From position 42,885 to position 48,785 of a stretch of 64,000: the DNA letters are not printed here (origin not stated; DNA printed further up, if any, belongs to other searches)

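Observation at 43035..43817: DOT1-like methyltransferase core in a putative green-lineage genome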

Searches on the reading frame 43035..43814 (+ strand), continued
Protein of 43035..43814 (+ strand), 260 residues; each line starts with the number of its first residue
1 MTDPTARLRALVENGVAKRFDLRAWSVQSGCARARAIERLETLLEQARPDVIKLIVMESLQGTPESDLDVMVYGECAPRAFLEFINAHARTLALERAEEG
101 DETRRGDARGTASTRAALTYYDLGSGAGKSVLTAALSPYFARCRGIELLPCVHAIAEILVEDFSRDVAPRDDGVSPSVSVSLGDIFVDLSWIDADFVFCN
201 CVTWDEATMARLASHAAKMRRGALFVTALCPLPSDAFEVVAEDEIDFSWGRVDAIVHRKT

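Call 44: list_cluster_members(proteins=[P0001, P0012, P0018, P0022, P0023, P0168, P0171, P0182, P0144, P0003])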
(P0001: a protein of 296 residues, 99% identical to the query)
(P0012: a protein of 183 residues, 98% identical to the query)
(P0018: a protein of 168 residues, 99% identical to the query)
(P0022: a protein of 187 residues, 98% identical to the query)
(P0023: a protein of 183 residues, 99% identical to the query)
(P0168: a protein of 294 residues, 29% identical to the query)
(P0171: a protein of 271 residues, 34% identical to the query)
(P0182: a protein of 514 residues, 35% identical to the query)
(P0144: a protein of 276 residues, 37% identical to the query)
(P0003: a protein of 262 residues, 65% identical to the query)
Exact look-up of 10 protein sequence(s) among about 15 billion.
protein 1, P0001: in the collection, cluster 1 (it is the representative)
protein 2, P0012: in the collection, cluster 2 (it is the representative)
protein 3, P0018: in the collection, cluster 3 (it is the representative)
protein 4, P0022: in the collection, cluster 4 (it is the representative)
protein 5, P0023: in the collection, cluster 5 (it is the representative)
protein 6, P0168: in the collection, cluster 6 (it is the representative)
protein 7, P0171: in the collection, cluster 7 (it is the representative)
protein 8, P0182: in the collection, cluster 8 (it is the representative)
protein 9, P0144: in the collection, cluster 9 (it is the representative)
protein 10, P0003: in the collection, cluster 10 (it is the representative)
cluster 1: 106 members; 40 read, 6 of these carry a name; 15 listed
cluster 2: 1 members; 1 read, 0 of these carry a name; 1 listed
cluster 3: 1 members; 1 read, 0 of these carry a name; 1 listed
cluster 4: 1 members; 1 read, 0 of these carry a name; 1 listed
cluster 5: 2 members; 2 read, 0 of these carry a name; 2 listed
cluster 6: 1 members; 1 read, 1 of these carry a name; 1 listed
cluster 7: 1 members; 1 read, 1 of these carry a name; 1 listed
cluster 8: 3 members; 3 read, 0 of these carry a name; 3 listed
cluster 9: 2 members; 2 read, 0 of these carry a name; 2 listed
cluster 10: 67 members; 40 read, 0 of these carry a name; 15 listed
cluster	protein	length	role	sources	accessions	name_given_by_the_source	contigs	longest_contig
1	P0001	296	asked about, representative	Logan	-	-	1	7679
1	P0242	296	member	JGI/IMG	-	hypothetical protein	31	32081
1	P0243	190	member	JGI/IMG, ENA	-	hypothetical protein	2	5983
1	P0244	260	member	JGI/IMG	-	hypothetical protein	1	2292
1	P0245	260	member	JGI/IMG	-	hypothetical protein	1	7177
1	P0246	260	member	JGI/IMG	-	hypothetical protein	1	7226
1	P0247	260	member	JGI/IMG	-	hypothetical protein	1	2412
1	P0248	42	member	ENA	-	-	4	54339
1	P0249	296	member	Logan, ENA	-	-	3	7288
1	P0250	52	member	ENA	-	-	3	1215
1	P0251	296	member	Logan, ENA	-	-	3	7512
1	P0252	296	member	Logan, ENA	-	-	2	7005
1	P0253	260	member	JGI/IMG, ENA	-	-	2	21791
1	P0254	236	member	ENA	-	-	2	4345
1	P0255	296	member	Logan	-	-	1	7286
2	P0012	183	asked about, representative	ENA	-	-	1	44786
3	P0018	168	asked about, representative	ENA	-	-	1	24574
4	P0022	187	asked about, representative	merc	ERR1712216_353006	-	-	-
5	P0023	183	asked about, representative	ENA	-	-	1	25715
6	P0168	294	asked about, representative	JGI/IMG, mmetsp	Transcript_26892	Transcript_26892/g.45344 ORF Transcript_26892/g.45344 Transcript_26892/m.45344 ...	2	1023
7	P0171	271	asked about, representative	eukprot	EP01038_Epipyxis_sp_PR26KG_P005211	gene5211-7249_t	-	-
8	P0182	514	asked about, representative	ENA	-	-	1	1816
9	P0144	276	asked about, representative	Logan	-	-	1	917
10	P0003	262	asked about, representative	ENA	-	-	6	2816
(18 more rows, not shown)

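Call 46: search_protein_families(library=pfam, alignment_id=A1, max_evalue=0.01)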
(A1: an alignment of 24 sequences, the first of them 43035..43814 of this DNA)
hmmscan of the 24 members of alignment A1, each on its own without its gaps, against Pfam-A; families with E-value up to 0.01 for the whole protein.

A. member 1, window:43035-43814:+ (260 aa): 1 family
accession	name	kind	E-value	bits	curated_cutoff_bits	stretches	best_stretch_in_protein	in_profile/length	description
PF08123.19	DOT1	-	1.4e-05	25.2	23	1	119-227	45-156/205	Histone methylation protein DOT1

B. families by the number of members that match (of 24 scanned): 4 families
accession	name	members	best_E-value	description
PF08123.19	DOT1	24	1.4e-20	Histone methylation protein DOT1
PF13847.12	Methyltransf_31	3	0.00017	Methyltransferase domain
PF13649.12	Methyltransf_25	2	0.007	Methyltransferase domain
PF00891.24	Methyltransf_2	1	0.0068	O-methyltransferase domain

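Call 47: find_encoding_contigs(protein=P0009, flank=5000, max_places=2)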
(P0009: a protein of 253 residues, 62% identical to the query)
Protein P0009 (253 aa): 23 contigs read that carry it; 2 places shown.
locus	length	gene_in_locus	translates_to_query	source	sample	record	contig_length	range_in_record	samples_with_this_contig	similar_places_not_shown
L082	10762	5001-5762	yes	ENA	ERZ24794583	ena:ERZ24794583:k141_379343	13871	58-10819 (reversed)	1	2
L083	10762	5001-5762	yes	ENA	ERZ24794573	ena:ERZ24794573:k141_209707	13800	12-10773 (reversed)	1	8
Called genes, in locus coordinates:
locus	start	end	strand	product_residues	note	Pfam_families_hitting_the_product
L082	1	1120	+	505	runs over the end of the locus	PF19273:Exportin-5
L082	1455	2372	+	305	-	-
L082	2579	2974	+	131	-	-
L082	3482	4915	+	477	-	PF09335:VTT_dom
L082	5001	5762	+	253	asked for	PF08123:DOT1 (faint)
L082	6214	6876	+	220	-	-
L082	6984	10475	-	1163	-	-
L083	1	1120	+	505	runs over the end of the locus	PF19273:Exportin-5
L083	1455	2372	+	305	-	-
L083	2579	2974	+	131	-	-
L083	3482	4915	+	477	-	PF09335:VTT_dom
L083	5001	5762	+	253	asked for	PF08123:DOT1 (faint)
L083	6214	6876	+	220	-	-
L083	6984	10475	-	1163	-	-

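Call 48: find_encoding_contigs(protein=P0017, flank=5000, max_places=2)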
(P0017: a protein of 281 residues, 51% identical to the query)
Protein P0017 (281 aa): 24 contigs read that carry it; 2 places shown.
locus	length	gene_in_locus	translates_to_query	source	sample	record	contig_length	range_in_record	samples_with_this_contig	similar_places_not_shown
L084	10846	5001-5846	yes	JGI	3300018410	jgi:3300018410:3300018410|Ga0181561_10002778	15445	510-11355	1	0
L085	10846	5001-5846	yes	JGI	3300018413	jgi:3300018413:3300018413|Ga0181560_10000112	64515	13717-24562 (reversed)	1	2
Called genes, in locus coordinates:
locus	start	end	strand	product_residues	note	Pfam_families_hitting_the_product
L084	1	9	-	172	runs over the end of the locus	?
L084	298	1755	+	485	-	PF09335:VTT_dom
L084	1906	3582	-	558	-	PF00571:CBS (weak)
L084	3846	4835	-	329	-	-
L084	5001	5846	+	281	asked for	PF08123:DOT1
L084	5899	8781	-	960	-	PF21049:CFA69_ARM_rpt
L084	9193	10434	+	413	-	-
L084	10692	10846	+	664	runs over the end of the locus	PF00005:ABC_tran, PF19055:ABC2_membrane_7, PF01061:ABC2_membrane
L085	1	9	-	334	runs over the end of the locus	PF23609:Beta-prop_EIPR1, PF25175:Beta-prop_WDR5, PF24807:WD40_CDC20-Fz, PF25173:Beta-prop_WDR3_1st (weak), PF24817:WD40_WDHD1_1st, PF23414:Beta-prop_EML_2 (weak), PF24814:WD40_Prp19 (weak), PF25174:Beta-prop_THOC3, +10 more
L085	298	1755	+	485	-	PF09335:VTT_dom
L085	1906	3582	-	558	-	PF00571:CBS (weak)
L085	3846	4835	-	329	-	-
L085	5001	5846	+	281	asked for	PF08123:DOT1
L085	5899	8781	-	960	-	PF21049:CFA69_ARM_rpt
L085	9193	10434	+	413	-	-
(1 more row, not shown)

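Call 57: find_related_loci(query=A1, collection=viral_contigs, flank=2000)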
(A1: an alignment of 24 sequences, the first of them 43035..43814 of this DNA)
Query A1 (260 aa) in viral_contigs; peptide patterns used: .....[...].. (x = any residue, [..] = any of these).
44 stretches matched a pattern; 1 encode a relative of the query (tblastn E <= 1e-3); 1 distinct loci.
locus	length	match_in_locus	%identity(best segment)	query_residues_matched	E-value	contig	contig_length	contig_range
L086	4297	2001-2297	28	119-226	5e-7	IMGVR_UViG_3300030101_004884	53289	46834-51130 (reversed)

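Call 58: search_protein_representatives(alignment_id=A1)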
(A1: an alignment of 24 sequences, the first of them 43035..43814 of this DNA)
Query: 24 sequences, 249 profile positions. Proteins with E-value up to 0.001 (for the whole library): 8635; up to 1e-10: 3745; up to 1e-30: 594. The best 150 are listed.
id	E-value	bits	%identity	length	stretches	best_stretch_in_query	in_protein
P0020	9.6e-94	329.9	-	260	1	2-248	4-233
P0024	5.3e-85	301.2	-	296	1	2-248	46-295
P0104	1.1e-79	283.8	-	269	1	5-247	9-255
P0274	4.0e-72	259.0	-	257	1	3-247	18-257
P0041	9.2e-68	244.8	-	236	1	6-247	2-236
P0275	2.0e-62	227.3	-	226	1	72-236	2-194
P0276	1.5e-60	221.1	-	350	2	37-247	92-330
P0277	2.2e-60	220.6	-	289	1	3-246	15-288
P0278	4.7e-56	206.4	-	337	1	3-247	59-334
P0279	1.9e-54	201.1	-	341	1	62-247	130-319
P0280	3.4e-54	200.3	-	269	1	2-246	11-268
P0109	6.9e-54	199.3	-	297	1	61-247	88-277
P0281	1.7e-51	191.5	-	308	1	3-247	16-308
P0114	1.4e-50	188.5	-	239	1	2-181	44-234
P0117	3.1e-49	184.1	-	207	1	36-247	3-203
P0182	4.5e-42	160.6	-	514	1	35-247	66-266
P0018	7.5e-42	159.9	-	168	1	92-206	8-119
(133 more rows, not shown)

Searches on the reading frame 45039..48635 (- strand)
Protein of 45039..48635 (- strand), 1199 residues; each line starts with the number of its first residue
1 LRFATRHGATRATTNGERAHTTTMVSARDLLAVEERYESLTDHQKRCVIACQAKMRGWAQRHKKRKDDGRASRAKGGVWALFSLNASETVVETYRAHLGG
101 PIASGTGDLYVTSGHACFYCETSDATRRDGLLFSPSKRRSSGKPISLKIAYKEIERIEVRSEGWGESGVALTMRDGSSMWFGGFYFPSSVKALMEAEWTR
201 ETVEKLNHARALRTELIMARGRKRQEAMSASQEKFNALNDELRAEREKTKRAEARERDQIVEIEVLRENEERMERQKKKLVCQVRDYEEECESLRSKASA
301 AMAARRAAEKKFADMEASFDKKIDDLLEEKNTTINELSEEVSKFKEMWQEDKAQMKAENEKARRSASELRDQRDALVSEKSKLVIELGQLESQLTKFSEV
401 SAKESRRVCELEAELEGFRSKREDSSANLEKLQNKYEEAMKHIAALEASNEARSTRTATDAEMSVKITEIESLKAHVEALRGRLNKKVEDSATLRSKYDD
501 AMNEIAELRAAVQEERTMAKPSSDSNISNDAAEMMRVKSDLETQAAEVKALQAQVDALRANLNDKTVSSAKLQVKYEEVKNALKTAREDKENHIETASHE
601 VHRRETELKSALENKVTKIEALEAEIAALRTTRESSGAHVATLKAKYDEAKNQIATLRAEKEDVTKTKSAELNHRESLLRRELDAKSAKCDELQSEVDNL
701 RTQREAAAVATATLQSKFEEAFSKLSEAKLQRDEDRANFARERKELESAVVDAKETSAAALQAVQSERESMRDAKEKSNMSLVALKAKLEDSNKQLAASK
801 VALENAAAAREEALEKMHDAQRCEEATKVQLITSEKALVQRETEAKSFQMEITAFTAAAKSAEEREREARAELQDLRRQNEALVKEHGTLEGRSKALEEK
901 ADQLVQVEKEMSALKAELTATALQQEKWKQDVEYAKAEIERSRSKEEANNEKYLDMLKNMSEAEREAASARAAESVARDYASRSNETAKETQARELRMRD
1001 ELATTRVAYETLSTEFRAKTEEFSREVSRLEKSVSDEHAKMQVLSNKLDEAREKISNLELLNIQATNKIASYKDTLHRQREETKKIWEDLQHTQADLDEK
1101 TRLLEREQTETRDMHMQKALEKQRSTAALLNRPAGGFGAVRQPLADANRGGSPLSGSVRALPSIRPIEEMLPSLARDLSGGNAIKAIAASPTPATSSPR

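Call 50: search_protein_families(library=pfam, proteins=[window:45039-48635:-], max_evalue=0.001)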
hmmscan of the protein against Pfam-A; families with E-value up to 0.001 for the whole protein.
window:45039-48635:- (1199 aa): 2 families
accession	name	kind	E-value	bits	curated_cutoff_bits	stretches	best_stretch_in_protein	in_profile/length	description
PF02893.26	GRAM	-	8.2e-05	22.9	23.6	1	81-200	6-109/112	GRAM domain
PF00038.26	Filament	-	0.00062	19.9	40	0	470-612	20-164/313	Intermediate filament protein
